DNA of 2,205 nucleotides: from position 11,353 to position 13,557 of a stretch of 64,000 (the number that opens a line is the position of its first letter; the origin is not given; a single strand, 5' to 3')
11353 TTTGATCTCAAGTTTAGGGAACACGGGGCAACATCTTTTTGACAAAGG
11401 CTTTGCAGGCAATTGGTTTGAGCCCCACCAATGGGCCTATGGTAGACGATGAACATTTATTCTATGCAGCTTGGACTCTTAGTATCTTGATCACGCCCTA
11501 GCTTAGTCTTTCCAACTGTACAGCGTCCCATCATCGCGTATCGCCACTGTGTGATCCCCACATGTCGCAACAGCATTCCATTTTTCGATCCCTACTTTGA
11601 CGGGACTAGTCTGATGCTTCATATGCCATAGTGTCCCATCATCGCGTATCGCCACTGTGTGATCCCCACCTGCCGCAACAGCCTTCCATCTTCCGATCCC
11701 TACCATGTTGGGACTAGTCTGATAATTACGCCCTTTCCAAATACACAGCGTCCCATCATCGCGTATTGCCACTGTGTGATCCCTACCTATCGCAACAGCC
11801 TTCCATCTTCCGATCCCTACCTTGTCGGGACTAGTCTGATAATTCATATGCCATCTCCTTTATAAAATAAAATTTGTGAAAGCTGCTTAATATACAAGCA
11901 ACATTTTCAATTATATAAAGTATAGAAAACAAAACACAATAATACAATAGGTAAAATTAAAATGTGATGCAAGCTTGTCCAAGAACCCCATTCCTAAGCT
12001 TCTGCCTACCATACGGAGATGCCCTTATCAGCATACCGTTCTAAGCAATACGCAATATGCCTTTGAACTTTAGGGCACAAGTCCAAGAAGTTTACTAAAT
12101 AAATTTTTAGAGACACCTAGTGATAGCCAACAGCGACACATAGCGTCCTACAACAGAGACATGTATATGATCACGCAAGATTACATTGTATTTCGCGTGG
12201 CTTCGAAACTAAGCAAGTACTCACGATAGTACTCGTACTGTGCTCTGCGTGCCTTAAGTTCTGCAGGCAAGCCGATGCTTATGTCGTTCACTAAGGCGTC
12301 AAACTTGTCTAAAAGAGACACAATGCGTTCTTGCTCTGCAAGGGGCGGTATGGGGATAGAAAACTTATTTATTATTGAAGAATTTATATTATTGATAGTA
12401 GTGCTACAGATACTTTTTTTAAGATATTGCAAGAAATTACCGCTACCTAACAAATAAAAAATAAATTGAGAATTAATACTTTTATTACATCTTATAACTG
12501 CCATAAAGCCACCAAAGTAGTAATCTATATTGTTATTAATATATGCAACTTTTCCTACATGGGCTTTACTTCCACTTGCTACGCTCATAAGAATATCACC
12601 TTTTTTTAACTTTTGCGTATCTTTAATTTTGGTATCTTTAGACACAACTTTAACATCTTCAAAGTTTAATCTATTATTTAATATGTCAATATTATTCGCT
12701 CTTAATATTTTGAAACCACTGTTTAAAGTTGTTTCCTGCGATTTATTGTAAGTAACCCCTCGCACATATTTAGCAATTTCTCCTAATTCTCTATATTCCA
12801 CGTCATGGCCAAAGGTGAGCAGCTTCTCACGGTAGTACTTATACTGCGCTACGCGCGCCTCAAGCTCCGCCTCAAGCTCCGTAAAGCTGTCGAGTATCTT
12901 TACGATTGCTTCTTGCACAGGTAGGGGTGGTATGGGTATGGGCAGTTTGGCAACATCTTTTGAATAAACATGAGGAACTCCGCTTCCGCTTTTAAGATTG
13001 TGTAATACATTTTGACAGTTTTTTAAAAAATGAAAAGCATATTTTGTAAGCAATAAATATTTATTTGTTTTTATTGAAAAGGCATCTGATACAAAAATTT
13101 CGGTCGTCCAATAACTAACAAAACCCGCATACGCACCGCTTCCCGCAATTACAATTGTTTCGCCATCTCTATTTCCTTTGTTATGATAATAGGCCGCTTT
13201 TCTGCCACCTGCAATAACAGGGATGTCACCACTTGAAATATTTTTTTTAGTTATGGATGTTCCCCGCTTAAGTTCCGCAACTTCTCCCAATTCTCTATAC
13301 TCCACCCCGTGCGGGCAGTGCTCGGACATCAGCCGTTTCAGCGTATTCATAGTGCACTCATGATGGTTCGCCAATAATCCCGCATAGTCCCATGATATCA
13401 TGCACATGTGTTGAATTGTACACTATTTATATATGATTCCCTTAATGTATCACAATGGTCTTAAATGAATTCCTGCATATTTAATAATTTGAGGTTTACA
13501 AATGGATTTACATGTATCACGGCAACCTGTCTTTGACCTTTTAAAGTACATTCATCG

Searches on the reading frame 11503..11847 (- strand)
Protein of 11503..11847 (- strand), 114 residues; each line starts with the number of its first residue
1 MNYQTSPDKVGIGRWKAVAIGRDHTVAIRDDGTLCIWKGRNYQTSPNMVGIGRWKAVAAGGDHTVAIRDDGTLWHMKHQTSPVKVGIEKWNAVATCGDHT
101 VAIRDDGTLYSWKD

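Call 64: search_protein_families(library=pfam, max_evalue=0.001, proteins=[window:11503-11847:-])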
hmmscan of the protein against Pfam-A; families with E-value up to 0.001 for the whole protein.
window:11503-11847:- (114 aa): 3 families
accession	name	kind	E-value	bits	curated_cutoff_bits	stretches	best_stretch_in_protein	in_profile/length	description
PF13540.12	RCC1_2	-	9.2e-17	60.8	22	2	55-74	2-21/30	Regulator of chromosome condensation (RCC1) repeat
PF25390.1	WD40_RLD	-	1.6e-12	47.8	150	1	13-74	142-217/363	RCC1-like domain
PF00415.24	RCC1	-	2.4e-07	31.6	21.7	0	53-67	36-50/50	Regulator of chromosome condensation (RCC1) repeat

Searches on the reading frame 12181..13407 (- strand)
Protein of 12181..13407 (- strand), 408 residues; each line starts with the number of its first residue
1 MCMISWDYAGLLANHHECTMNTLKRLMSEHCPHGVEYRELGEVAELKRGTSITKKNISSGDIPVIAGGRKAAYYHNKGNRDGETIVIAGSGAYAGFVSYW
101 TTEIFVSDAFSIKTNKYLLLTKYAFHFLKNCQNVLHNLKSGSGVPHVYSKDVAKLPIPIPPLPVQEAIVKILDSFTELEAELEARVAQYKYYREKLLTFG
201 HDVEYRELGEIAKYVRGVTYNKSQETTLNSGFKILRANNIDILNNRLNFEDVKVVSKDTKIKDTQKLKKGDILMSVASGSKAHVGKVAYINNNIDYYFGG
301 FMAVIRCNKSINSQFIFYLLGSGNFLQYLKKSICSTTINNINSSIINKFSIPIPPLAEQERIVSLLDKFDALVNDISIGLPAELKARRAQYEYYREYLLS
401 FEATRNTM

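Call 7: search_protein_families(library=pfam, proteins=[window:12181-13407:-])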
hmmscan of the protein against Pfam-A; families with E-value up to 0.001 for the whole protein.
window:12181-13407:- (408 aa): 1 family
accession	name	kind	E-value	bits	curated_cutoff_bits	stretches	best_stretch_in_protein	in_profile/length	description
PF01420.25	Methylase_S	-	1e-52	179.2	22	2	202-385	3-167/168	Type I restriction modification DNA specificity domain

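Call 68: predict_structure(alignment_id=A3)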
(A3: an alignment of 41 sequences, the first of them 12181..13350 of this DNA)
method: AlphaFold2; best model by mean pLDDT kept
length: 389 residues; sequences in the alignment: 41
mean_pLDDT: 84.7   pTM: 0.68
mean pLDDT of the five models: 84.7, 83.0, 82.0, 80.9, 80.2
residues with pLDDT >= 90: 197; 70-90: 133; 50-70: 49; < 50: 10
segments of 3 or more residues with pLDDT < 50: 232-236, 238-241
pLDDT, mean of each block of 10 residues (from residue 1): 86 93 96 85 86 90 93 92 93 96 96 94 89 97 95 83 83 91 93 91 63 62 52 47 70 83 78 81 90 95 91 71 90 96 93 75 81 87 77
secondary structure, 60 per line:
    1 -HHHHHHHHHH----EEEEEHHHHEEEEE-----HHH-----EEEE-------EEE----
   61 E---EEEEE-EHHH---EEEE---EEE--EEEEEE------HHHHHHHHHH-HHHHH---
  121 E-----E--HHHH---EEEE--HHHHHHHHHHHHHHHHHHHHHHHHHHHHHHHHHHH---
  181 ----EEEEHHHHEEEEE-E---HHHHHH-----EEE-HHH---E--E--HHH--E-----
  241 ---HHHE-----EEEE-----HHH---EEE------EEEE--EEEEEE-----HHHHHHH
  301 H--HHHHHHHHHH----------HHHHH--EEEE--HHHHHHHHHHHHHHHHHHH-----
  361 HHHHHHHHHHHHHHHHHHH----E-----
elements in order: H2-11 E16-20 H21-24 E25-29 E43-46 E54-56 E65-69 E78-81 E85-87 E90-95 H102-111 H113-117 H130-133 E137-140 H143-177 E185-188 H189-192 E193-197 H203-208 E214-216 E253-256 E268-270 E277-280 E283-288 H294-301 H304-313 H324-328 E331-334 H337-355 H361-379

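Call 72: fold_search(model_id=the predicted structure, library=pdb)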
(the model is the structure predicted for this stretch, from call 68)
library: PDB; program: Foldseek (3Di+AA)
matches with E <= 10: 93; with E <= 0.001: 49
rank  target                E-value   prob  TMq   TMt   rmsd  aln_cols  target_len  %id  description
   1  1ydx                  1.9e-20  1.00  0.49  0.51   8.0       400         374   20  Crystal structure of Type-I restriction-modification system S subunit from M. genitalium (released 2005-08-23)
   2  7vru_C                2.4e-20  1.00  0.68  0.71   5.1       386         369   14  Crystal structure of PacII_M1M2S-DNA-SAH complex (released 2022-11-30)
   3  1yf2_A                9.3e-20  1.00  0.64  0.59   5.8       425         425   20  Three-dimensional structure of DNA sequence specificity (S) subunit of a type I restriction-modification enzyme and it (released 2005-02-15)
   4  7vs4_C                3.0e-19  1.00  0.68  0.70   5.1       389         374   15  Crystal structure of PacII_M1M2S-DNA(m6A)-SAH complex (released 2022-11-30)
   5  7bst_A                3.9e-19  1.00  0.69  0.70   5.0       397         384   27  EcoR124I-Ocr in the Intermediate State (released 2020-05-27)
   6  2y7c_A                2.7e-16  1.00  0.68  0.58   5.4       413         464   16  Atomic model of the Ocr-bound methylase complex from the Type I restriction-modification enzyme EcoKI (M2S1). Based on (released 2011-02-09)
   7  5ybb_D                3.4e-16  1.00  0.57  0.57   7.2       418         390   20  Structural basis underlying complex assembly andconformational transition of the type I R-M system (released 2017-11-29)
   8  3okg_B                1.3e-15  1.00  0.45  0.45   9.3       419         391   19  Crystal structure of HsdS subunit from Thermoanaerobacter tengcongensis (released 2011-05-25)
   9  3okg_A                2.1e-15  1.00  0.44  0.44   9.3       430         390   20  Crystal structure of HsdS subunit from Thermoanaerobacter tengcongensis (released 2011-05-25)
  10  8w0p_C                1.2e-13  1.00  0.43  0.37  11.9       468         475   14  BsaXI -- Type IIB R-M system (released 2024-10-30)
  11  8vsr_D                6.9e-10  1.00  0.40  0.79   3.6       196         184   16  Co-crystal structure of Prx with Esub1 (released 2024-12-25)
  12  8vsq_A                8.2e-10  1.00  0.40  0.74   7.5       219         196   16  Crystal structure of Esub1 (released 2025-01-08)
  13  8vsr_B                1.2e-09  1.00  0.40  0.79   3.6       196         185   16  Co-crystal structure of Prx with Esub1 (released 2024-12-25)
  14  7eew_A                6.9e-08  1.00  0.36  0.23   7.5       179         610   21  Crystal structure of the intact MTase from Vibrio vulnificus YJ016 in complex with the DNA-mimicking Ocr protein and t (released 2022-03-23)
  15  8cxt_A                2.1e-05  1.00  0.30  0.23  13.9       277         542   12  CamA Adenine Methyltransferase Complexed to Cognate Substrate DNA and Inhibitor N6-benzyladenosine (Compound 1) (released 2023-01-11)
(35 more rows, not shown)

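Call 81: search_solved_structures(query=window:12181-13350:-, max_evalue=1e-10, show_alignments=3)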
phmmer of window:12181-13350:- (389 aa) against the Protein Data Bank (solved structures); distinct sequences matched with E-value up to 1e-10: 5.
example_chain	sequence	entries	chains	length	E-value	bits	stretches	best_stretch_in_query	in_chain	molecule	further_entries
7bst_A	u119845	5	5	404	3.1e-33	118.7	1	102-383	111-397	Type-1 restriction enzyme EcoR124II specificity protein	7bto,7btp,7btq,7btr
2y7c_A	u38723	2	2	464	9.1e-23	84.3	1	192-355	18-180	TYPE-1 RESTRICTION ENZYME ECOKI SPECIFICITY PROTEIN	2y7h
1yf2_A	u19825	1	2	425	3.1e-17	66.1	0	181-356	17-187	Type I restriction-modification enzyme, S subunit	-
5ybb_D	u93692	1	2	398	6.8e-11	45.2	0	223-356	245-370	Restriction endonuclease S subunits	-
3okg_A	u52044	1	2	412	7.8e-11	45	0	224-356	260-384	Restriction endonuclease S subunits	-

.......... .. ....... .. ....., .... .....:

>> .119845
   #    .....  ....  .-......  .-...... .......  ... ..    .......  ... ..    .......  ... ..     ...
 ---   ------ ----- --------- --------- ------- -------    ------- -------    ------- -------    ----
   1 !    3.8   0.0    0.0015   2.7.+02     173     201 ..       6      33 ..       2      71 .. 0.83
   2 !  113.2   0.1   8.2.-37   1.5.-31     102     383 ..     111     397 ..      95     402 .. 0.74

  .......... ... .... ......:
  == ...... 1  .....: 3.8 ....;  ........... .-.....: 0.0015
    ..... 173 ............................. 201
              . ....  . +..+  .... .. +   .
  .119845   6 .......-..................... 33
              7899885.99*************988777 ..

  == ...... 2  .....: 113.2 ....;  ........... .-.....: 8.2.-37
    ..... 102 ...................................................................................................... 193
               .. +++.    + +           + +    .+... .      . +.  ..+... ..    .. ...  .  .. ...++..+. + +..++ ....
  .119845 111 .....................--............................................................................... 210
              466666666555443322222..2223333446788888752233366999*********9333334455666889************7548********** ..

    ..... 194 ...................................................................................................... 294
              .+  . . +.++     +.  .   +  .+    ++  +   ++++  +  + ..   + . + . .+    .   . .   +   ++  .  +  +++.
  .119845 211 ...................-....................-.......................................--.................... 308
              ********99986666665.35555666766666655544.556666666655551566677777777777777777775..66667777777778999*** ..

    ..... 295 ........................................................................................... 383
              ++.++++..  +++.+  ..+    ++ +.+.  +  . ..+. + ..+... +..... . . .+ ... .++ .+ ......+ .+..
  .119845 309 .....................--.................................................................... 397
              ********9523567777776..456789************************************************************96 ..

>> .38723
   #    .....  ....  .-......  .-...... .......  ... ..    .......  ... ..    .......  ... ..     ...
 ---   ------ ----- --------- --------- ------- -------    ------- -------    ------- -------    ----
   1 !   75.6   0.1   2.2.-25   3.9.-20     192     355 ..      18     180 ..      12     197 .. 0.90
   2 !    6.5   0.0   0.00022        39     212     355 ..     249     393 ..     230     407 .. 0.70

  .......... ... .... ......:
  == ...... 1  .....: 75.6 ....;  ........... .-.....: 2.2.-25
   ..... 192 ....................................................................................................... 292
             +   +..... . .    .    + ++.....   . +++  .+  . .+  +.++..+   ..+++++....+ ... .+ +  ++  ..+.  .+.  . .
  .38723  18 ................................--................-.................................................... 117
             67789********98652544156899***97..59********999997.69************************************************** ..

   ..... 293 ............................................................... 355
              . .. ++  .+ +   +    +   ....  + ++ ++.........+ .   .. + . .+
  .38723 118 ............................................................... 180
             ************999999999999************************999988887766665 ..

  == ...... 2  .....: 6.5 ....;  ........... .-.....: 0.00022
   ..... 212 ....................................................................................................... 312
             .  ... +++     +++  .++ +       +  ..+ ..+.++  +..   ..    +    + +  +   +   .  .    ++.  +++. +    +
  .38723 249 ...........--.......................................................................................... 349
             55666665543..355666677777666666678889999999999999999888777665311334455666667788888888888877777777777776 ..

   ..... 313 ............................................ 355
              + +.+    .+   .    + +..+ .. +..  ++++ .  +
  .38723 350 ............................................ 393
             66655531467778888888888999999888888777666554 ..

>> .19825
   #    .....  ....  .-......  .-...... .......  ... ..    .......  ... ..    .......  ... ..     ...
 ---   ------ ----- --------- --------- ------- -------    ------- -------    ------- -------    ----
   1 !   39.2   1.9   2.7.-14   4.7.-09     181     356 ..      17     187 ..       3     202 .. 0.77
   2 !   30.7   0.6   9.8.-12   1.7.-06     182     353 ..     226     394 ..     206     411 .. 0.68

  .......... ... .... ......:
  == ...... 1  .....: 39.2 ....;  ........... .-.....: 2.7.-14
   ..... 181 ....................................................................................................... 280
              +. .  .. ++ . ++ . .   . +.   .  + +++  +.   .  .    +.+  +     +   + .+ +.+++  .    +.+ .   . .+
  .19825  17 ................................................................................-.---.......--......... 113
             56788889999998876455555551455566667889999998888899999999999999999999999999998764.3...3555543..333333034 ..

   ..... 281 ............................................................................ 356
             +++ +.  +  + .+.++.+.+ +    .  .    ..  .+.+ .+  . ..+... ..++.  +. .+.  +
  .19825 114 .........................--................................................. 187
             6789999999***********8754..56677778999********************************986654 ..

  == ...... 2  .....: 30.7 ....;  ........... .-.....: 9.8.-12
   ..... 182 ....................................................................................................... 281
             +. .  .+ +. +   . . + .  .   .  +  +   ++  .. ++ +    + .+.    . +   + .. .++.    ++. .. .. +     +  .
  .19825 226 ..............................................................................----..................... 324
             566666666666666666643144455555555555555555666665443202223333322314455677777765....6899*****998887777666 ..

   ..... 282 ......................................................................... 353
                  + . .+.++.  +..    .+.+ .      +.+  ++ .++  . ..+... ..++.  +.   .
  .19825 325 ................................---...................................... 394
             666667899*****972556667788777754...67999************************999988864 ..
